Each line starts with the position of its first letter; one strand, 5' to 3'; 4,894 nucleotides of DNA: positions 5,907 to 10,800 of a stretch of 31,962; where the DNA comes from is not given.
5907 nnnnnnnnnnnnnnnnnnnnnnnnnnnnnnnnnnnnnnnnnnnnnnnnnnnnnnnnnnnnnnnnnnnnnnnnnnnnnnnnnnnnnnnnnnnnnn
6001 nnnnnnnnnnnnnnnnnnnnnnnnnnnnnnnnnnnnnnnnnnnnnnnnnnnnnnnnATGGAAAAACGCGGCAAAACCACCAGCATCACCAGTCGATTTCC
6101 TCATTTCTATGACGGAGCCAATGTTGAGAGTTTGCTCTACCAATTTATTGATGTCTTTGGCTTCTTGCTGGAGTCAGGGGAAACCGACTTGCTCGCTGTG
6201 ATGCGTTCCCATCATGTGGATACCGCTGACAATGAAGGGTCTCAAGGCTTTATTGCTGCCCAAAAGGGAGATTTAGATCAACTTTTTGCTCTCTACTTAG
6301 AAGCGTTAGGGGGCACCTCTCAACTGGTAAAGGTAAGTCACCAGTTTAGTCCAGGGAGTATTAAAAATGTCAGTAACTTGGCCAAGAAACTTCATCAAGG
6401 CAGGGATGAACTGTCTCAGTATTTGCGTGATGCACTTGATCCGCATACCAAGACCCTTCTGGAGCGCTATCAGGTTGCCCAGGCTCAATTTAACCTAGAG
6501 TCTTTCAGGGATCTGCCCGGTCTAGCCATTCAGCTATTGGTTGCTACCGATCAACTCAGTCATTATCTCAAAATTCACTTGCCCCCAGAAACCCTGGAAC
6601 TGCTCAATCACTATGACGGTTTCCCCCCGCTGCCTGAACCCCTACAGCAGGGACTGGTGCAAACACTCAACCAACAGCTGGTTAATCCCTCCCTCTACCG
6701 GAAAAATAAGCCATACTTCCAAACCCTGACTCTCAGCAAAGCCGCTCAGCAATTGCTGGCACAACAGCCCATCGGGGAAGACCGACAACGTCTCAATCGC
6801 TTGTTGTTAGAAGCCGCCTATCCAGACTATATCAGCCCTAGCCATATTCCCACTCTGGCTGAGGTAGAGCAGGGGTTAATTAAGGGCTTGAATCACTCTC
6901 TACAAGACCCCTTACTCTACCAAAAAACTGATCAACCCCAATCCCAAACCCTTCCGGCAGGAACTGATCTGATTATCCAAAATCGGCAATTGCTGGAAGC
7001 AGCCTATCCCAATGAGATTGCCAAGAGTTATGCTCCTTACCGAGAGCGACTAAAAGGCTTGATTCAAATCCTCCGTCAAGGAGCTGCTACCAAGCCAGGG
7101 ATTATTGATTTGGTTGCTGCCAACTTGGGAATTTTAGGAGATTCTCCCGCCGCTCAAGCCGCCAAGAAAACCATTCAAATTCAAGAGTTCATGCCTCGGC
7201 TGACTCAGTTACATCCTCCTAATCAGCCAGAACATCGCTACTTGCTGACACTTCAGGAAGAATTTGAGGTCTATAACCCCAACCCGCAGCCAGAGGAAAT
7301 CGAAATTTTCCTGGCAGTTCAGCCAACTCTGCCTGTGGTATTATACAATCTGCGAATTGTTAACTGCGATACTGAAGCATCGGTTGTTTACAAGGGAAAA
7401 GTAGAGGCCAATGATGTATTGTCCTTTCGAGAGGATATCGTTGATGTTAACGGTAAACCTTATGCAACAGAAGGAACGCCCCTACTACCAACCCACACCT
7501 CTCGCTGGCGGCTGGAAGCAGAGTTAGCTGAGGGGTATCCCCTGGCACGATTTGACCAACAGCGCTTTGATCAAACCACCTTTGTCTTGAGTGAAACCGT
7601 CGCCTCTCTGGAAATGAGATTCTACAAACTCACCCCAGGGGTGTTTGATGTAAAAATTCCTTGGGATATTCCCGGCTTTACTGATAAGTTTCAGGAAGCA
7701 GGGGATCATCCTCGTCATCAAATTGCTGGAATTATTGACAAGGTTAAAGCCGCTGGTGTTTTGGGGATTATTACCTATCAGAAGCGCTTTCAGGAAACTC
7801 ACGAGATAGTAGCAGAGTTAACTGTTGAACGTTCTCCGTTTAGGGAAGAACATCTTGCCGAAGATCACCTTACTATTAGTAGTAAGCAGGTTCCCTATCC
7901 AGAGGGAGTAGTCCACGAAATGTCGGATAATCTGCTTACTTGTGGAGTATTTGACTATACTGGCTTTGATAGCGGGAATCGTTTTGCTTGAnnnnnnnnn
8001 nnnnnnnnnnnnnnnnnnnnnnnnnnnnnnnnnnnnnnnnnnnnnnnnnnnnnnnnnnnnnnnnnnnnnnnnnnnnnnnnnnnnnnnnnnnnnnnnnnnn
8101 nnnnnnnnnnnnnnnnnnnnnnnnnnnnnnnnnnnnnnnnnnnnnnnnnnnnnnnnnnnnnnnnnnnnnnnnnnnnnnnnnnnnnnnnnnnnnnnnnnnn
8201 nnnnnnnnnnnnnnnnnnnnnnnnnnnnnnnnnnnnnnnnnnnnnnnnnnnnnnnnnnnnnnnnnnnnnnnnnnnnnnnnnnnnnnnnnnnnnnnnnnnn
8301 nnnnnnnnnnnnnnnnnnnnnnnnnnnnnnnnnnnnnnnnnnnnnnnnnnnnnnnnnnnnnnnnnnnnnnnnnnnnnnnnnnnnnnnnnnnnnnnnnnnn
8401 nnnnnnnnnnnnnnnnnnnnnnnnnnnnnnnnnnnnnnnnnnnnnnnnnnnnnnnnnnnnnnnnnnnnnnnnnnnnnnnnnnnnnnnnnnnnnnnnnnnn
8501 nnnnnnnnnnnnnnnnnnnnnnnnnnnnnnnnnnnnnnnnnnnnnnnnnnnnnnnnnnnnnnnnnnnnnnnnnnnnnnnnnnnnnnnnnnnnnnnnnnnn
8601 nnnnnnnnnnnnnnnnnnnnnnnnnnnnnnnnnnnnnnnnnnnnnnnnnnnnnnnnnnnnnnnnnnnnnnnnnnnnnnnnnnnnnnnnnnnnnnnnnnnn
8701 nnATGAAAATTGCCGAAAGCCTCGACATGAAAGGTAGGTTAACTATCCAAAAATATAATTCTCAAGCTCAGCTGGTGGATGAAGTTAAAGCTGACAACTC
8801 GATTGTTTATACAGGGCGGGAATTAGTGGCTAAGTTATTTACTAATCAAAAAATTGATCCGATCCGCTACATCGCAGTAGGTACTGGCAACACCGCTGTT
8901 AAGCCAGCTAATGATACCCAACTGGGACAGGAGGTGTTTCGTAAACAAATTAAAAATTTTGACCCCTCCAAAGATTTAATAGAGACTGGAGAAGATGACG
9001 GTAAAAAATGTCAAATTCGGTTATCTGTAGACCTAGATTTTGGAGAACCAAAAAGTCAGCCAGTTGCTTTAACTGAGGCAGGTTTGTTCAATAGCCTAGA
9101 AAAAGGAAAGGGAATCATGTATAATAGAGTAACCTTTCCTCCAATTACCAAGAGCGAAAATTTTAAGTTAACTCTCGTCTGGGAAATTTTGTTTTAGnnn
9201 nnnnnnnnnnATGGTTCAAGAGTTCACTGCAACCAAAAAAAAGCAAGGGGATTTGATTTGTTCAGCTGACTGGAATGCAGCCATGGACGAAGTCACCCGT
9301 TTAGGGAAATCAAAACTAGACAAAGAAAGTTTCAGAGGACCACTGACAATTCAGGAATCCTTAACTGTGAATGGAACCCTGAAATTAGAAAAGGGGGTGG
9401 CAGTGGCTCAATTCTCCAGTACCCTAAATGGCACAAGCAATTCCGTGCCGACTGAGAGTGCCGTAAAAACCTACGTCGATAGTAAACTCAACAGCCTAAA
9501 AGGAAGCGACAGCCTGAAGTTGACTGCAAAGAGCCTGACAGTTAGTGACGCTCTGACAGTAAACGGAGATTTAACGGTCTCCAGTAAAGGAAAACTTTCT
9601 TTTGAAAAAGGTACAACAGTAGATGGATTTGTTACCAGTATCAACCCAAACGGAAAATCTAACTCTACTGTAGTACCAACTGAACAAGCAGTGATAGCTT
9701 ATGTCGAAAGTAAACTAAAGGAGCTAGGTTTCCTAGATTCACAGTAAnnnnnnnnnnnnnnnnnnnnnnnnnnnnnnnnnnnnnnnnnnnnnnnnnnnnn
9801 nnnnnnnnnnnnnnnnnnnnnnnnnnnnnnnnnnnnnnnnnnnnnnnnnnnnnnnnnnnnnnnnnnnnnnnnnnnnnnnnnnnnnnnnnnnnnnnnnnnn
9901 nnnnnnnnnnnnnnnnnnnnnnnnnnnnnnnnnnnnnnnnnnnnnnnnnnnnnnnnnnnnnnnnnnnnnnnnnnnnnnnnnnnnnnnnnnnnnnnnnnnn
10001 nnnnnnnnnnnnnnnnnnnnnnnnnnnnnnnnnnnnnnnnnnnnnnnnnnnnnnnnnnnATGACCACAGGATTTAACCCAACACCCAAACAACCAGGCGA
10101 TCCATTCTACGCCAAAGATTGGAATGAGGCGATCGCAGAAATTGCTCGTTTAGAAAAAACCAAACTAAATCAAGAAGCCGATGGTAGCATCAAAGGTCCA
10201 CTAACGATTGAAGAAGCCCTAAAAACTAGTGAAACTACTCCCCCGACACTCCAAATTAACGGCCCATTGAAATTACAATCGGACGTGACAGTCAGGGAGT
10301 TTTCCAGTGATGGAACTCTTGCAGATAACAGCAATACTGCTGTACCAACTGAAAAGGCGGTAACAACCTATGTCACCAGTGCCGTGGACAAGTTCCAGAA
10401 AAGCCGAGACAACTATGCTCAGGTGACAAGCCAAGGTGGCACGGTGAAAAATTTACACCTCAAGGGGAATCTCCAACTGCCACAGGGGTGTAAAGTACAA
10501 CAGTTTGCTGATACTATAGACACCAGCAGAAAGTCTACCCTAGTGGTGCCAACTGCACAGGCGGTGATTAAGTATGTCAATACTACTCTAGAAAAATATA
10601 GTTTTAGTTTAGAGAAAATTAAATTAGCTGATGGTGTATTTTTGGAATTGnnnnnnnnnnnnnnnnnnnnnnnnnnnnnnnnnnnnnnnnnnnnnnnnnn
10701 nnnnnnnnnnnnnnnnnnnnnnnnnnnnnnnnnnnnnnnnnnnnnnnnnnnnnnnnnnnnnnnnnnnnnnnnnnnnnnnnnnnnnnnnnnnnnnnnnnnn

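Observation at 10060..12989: Complete diversity-generating retroelement with direct evidence of adenine-specific mutagenesis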

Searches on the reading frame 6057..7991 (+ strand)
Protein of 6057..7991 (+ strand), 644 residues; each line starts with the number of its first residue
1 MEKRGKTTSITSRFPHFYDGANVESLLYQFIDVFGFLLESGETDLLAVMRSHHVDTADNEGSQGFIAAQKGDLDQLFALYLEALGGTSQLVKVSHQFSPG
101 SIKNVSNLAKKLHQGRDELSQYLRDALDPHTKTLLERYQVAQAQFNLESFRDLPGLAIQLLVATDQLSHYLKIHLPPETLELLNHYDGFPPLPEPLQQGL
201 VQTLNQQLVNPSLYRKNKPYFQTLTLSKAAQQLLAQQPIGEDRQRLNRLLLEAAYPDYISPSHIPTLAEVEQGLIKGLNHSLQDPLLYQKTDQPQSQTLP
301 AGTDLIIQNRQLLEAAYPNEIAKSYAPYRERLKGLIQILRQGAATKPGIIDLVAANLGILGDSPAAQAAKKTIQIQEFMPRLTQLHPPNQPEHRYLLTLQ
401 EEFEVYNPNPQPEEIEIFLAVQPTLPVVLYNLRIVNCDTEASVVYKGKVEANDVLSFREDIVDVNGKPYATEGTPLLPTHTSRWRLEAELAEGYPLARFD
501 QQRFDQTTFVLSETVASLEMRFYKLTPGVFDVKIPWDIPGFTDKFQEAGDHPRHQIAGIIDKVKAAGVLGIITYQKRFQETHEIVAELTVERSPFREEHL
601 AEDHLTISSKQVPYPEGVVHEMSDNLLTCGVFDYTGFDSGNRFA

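Call 11: search_protein_families(library=pfam, proteins=[window:6057-7991:+], max_evalue=0.01)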
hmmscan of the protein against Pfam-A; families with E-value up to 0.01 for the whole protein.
window:6057-7991:+ (644 aa): 0 families

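Call 13: search_protein_families(library=phrogs, proteins=[window:6057-7991:+], max_evalue=0.01)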
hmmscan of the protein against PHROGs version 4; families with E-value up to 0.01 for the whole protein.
window:6057-7991:+ (644 aa): 0 families

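Call 14: search_protein_families(library=ncbifam, proteins=[window:6057-7991:+], max_evalue=0.01)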
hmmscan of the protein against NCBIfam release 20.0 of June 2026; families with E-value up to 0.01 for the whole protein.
window:6057-7991:+ (644 aa): 0 families

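Call 81: search_solved_structures(query=window:6057-7991:+, max_evalue=1)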
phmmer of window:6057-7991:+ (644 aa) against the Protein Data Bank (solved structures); distinct sequences matched with E-value up to 1: 2.
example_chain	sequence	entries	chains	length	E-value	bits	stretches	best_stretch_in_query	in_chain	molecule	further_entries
3ff4_A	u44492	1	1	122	0.31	12.6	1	384-433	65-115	uncharacterized protein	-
7t8i_A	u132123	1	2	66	0.35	12.5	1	107-137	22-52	Phage element (ICEBs1)transcriptional regulator (Xre family)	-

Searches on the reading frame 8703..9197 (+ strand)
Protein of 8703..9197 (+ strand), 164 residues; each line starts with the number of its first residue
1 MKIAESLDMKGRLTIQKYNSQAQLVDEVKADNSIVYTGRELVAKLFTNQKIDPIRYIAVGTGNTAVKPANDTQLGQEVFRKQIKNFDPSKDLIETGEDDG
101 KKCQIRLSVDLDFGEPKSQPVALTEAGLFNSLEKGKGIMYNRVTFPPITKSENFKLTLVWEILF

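Call 4: search_protein_families(library=pfam, proteins=[window:8703-9197:+], max_evalue=0.01)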
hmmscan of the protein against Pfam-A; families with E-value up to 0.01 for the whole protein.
window:8703-9197:+ (164 aa): 0 families

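Call 13: search_protein_families(library=phrogs, proteins=[window:8703-9197:+], max_evalue=0.01)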
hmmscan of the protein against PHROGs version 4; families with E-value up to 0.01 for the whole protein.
window:8703-9197:+ (164 aa): 3 families
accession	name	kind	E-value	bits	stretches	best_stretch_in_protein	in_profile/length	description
phrog_5417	-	unknown function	9.3e-23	81.8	1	10-164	11-156/156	-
phrog_4176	-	tail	1.7e-06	28.8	1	6-85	9-86/309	tail fiber protein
phrog_21822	-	unknown function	0.0007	20.3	1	34-157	216-322/330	-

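Call 14: search_protein_families(library=ncbifam, proteins=[window:8703-9197:+], max_evalue=0.01)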
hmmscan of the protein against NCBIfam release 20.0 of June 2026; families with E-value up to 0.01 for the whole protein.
window:8703-9197:+ (164 aa): 0 families

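Call 80: search_solved_structures(query=window:8703-9197:+, max_evalue=1)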
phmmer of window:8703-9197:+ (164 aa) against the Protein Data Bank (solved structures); distinct sequences matched with E-value up to 1: 1.
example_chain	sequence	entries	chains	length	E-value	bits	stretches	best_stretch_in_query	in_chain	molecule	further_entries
2fqw_A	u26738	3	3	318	0.12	15.9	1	20-80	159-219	Membrane lipoprotein tmpC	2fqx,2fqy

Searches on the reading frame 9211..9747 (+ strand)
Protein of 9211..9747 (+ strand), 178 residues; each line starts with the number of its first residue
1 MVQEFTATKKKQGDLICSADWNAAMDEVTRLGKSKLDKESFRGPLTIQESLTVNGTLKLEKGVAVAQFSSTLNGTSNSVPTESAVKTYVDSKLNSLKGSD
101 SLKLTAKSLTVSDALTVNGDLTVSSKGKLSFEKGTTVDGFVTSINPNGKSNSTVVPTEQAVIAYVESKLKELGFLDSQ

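Call 4: search_protein_families(library=pfam, proteins=[window:9211-9747:+], max_evalue=0.01)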
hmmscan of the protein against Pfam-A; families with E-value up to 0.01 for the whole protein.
window:9211-9747:+ (178 aa): 1 family
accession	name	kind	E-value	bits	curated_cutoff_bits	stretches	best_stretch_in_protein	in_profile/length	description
PF18886.6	DUF5649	-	0.0017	19.1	25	0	102-146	4-47/68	Repeats of unknown function (DUF5649)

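Call 13: search_protein_families(library=phrogs, proteins=[window:9211-9747:+], max_evalue=0.01)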
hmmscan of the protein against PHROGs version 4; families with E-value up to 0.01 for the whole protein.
window:9211-9747:+ (178 aa): 1 family
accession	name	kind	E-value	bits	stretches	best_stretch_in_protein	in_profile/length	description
phrog_9851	-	tail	0.0002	20.3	1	60-98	1043-1084/1092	tail fiber protein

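Call 14: search_protein_families(library=ncbifam, proteins=[window:9211-9747:+], max_evalue=0.01)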
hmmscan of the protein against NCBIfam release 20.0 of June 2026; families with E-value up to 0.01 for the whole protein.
window:9211-9747:+ (178 aa): 0 families

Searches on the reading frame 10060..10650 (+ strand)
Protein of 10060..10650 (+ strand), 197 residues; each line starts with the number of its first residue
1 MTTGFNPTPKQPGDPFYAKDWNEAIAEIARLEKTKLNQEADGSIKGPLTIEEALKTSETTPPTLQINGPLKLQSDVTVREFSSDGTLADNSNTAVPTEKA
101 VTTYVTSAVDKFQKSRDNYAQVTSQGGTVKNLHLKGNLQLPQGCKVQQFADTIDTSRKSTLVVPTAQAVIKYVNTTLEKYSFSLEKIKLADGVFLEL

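Call 79: search_solved_structures(query=window:10060-10650:+, max_evalue=1, show_alignments=2)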
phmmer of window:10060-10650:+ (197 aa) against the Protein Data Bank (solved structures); distinct sequences matched with E-value up to 1: 0.
